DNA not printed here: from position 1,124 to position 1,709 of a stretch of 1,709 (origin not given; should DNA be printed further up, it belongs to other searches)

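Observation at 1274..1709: eS30-like N-terminus fused to an unrelated long K/N/E-rich ORF (possible chimeric or exon-shuffled gene)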

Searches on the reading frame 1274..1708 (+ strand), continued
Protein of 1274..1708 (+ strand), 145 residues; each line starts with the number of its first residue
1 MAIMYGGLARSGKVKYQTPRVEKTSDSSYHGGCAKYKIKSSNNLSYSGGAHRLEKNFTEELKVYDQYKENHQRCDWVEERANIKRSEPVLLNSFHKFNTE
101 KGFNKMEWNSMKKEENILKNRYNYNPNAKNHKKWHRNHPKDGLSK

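Call 38: list_cluster_members(proteins=[P0001, P0002, P0003, P0159, P0004])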
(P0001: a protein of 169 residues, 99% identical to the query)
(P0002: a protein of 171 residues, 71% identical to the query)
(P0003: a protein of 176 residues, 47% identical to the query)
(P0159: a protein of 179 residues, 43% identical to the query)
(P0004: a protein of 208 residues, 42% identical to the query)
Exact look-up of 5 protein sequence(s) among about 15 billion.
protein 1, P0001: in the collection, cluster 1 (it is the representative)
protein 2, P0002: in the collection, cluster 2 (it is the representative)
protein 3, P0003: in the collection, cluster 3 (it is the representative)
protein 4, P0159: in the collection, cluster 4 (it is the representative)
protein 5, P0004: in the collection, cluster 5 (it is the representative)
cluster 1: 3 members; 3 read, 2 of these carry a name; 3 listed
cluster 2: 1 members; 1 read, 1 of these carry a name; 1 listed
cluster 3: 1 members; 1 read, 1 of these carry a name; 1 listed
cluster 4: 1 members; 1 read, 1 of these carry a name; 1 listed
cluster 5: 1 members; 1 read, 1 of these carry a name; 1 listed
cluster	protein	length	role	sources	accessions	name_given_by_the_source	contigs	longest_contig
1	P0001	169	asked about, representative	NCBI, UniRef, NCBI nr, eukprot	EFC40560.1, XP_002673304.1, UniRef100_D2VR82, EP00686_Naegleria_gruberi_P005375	predicted protein [Naegleria gruberi] | Predicted protein n=2 Tax=Naegleria gruberi TaxID=5762 RepID=D2VR82_NAEGR | uncharacterized protein NAEGRDRAFT_80950 [Naegleria gruberi]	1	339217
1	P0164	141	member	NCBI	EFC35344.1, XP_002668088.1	predicted protein, partial [Naegleria gruberi]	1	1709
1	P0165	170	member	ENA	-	-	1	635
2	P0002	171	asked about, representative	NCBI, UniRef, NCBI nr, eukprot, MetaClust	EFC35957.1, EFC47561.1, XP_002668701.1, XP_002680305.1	predicted protein [Naegleria gruberi] | Predicted protein n=1 Tax=Naegleria gruberi TaxID=5762 RepID=D2V6F2_NAEGR | uncharacterized protein NAEGRDRAFT_54652 [Naegleria gruberi]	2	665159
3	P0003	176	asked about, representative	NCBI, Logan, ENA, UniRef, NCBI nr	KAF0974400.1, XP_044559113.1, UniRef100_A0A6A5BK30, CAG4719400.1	hypothetical protein FDP41_006432 [Naegleria fowleri] | Uncharacterized protein n=1 Tax=Naegleria fowleri TaxID=5763 RepID=A0A6A5BK30_NAEFO | uncharacterized protein FDP41_006432 [Naegleria fowleri]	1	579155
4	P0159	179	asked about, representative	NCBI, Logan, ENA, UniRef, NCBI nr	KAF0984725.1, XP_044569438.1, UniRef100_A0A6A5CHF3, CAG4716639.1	hypothetical protein FDP41_000624 [Naegleria fowleri] | Uncharacterized protein n=1 Tax=Naegleria fowleri TaxID=5763 RepID=A0A6A5CHF3_NAEFO | uncharacterized protein FDP41_000624 [Naegleria fowleri]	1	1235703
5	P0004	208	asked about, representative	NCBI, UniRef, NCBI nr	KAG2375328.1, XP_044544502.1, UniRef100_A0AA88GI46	hypothetical protein C9374_009951 [Naegleria lovaniensis] | Uncharacterized protein n=1 Tax=Naegleria lovaniensis TaxID=51637 RepID=A0AA88GI46_NAELO | uncharacterized protein C9374_009951 [Naegleria lovaniensis]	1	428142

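Call 41: find_encoding_contigs(protein=P0158, flank=3000, max_places=5)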
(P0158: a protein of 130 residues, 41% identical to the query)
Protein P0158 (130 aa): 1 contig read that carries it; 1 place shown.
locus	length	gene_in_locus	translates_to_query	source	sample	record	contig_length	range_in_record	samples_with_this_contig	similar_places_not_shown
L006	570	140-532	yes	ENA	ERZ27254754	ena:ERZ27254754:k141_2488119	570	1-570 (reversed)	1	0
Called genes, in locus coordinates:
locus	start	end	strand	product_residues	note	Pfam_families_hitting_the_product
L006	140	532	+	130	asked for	PF04758:Ribosomal_S30 (weak)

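Call 42: find_encoding_contigs(protein=P0159, flank=3000, max_places=3)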
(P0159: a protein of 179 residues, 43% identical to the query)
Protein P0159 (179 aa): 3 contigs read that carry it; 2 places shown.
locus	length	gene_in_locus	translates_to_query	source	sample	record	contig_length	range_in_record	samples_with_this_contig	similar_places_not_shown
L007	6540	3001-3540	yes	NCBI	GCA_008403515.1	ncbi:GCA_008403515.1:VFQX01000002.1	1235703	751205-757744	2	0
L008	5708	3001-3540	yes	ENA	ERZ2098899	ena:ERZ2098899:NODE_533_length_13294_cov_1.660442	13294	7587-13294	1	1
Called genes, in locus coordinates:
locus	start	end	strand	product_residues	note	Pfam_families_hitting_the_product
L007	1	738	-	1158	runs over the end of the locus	PF08506:Cse1 (weak), PF25018:HEAT_IPO9_c (weak)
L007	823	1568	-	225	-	PF00300:His_Phos_1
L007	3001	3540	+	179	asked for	PF04758:Ribosomal_S30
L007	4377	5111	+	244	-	-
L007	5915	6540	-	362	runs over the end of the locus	PF00097:zf-C3HC4 (faint), PF12678:zf-rbx1 (faint), PF13445:zf-RING_UBOX (weak), PF13639:zf-RING_2, PF14634:zf-RING_5, PF17123:zf-RING_11 (weak), PF13639:zf-RING_2, PF14634:zf-RING_5 (weak), +4 more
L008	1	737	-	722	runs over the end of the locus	PF08506:Cse1 (weak), PF25018:HEAT_IPO9_c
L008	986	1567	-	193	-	PF00300:His_Phos_1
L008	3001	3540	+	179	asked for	PF04758:Ribosomal_S30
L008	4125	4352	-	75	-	-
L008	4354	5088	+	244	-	-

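Call 48: predict_structure(alignment_id=A6)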
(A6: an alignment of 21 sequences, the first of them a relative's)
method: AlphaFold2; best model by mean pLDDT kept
length: 169 residues; sequences in the alignment: 21
mean_pLDDT: 60.3   pTM: 0.32
mean pLDDT of the five models: 60.3, 60.1, 59.9, 58.7, 57.2
residues with pLDDT >= 90: 10; 70-90: 25; 50-70: 110; < 50: 24
segments of 3 or more residues with pLDDT < 50: 1-3, 89-91
pLDDT, mean of each block of 10 residues (from residue 1): 50 63 71 50 51 51 57 52 50 61 81 92 72 58 56 55 53
secondary structure, 60 per line:
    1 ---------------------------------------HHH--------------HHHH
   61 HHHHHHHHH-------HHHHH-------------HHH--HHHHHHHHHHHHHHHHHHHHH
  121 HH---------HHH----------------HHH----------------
elements in order: H57-69 H77-81 H100-122
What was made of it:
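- Disorder and one helix: call 48.
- Tried and rejected: Fold assignment: the AF2 model had mean pLDDT 60 and pTM 0.32, with one helix (call 48).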

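Call 49: find_encoding_contigs(protein=P0004, flank=3000, max_places=2)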
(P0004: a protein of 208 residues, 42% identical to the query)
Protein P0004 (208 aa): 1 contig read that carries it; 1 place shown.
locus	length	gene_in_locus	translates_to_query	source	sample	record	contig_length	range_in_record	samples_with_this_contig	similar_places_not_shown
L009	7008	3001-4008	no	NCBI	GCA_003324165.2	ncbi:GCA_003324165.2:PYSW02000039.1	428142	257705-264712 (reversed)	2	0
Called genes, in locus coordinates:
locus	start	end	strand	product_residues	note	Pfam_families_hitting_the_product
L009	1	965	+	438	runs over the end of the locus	PF13499:EF-hand_7, PF13202:EF-hand_5 (weak), PF13405:EF-hand_6 (faint), PF13833:EF-hand_8, PF00036:EF-hand_1 (weak), PF13499:EF-hand_7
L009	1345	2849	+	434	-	PF05021:NPL4 (weak)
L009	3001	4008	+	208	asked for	PF04758:Ribosomal_S30 (weak)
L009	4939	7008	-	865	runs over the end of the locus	PF13854:Kelch_HCF (faint), PF01344:Kelch_1 (faint), PF13964:Beta-prop_Calicin (faint), PF24681:Kelch_KLHDC2_KLHL20_DRC7, PF07646:Kelch_2 (faint), PF13415:Beta-prop_FBX42, PF24981:Beta-prop_ATRN-LZTR1, PF00651:BTB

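Call 50: find_encoding_contigs(protein=P0160, flank=3000, max_places=2)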
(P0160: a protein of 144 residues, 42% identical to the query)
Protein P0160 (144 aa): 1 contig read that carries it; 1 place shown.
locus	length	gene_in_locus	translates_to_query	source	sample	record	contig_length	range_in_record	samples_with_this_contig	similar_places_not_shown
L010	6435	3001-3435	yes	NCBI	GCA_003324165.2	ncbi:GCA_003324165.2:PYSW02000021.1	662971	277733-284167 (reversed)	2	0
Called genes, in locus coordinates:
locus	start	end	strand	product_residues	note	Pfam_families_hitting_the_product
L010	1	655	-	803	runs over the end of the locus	PF08506:Cse1 (weak), PF25018:HEAT_IPO9_c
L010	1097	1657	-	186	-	PF03810:IBN_N (faint)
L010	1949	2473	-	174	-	PF00300:His_Phos_1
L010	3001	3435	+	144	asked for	PF04758:Ribosomal_S30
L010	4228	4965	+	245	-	-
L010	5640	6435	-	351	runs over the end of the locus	PF13639:zf-RING_2 (weak), PF14634:zf-RING_5 (weak), PF17123:zf-RING_11 (weak), PF12861:zf-ANAPC11 (weak), PF13445:zf-RING_UBOX (weak), PF13639:zf-RING_2, PF14634:zf-RING_5 (weak)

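Call 56: find_encoding_contigs(protein=P0165, flank=1000, max_places=3)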
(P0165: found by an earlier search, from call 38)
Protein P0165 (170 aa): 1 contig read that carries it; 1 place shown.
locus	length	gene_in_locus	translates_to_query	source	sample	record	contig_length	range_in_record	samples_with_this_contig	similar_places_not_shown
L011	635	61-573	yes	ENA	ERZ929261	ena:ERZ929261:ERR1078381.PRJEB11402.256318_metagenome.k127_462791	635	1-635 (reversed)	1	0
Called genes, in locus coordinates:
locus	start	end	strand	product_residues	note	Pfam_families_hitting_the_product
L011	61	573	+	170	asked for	PF04758:Ribosomal_S30 (weak)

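Call 58: find_encoding_contigs(protein=P0142, flank=6000, max_places=3)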
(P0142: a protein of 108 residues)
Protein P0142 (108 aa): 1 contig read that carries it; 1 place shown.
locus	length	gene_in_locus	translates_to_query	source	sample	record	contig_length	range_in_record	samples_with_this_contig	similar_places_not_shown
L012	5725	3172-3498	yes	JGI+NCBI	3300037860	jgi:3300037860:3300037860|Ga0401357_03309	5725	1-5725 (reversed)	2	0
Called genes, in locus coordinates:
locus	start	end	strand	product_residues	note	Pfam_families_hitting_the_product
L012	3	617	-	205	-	?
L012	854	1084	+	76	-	PF01423:LSM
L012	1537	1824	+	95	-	PF08246:Inhibitor_I29 (weak)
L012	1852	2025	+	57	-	PF00112:Peptidase_C1 (weak)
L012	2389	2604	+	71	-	PF00112:Peptidase_C1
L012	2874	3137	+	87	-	PF04758:Ribosomal_S30 (weak)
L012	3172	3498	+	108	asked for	PF04758:Ribosomal_S30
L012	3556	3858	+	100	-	PF04758:Ribosomal_S30 (faint)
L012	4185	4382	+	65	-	PF00071:Ras, PF08477:Roc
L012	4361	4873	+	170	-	PF00071:Ras, PF08477:Roc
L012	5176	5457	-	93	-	-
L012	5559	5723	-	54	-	?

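Call 59: find_related_loci(query=A6, collection=viral_contigs, flank=5000)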
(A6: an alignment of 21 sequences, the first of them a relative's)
Query A6 (169 aa) in viral_contigs; peptide patterns used: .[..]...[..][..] (x = any residue, [..] = any of these).
115 stretches matched a pattern, but none encodes a relative of the query by tblastn (E <= 1e-3).
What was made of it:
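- Tried and rejected: Viral origin or capture: no family member was found in IMG/VR (call 59).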

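Call 69: search_protein_families(library=pfam, proteins=[P0003, P0159, P0135, P0130], max_evalue=1)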
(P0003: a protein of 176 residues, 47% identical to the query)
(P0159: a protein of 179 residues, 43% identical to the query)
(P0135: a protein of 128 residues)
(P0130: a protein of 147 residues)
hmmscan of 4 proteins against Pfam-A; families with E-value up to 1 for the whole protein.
P0003 (176 aa): 1 family
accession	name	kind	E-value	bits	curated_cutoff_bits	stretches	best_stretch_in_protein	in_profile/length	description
PF04758.19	Ribosomal_S30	-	1.7e-06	28.6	27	1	2-30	2-30/58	Ribosomal protein S30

P0159 (179 aa): 1 family
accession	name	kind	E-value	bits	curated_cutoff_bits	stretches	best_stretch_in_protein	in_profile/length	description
PF04758.19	Ribosomal_S30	-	1.7e-08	35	27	1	7-55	4-47/58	Ribosomal protein S30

P0135 (128 aa): 2 families
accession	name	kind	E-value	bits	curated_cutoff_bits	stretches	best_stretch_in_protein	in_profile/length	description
PF04758.19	Ribosomal_S30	-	1e-09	38.9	27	1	5-53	4-53/58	Ribosomal protein S30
PF09779.14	Ima1_N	-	0.014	16.7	28.9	1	7-102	31-127/132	Ima1 N-terminal domain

P0130 (147 aa): 1 family
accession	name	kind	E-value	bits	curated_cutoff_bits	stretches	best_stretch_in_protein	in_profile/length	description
PF11433.13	DUF3198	-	0.025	14.8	28.7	1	82-116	9-43/50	Protein of unknown function (DUF3198)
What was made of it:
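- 1346..1450 (+): Codons 25-59: degenerate, collinear remainder of the eS30 domain (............-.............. against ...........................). The RRF core is deleted. Relatives reach Pfam positions 47-53 of 58 (call 69).
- On eS30 / Pfam PF04758 Ribosomal_S30: Willaertia P0135 reaches positions 4-53 (call 69).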

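Call 70: find_related_loci(query=A6, collection=metagenome_contigs, flank=4000)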
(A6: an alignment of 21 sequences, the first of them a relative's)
Query A6 (169 aa) in metagenome_contigs; peptide patterns used: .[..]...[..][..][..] (x = any residue, [..] = any of these).
215 stretches matched a pattern, but none encodes a relative of the query by tblastn (E <= 1e-3).
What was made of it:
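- Tried and rejected: A JGI metagenome scan seeded on the C-terminal motif confirmed none by tblastn (call 70).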
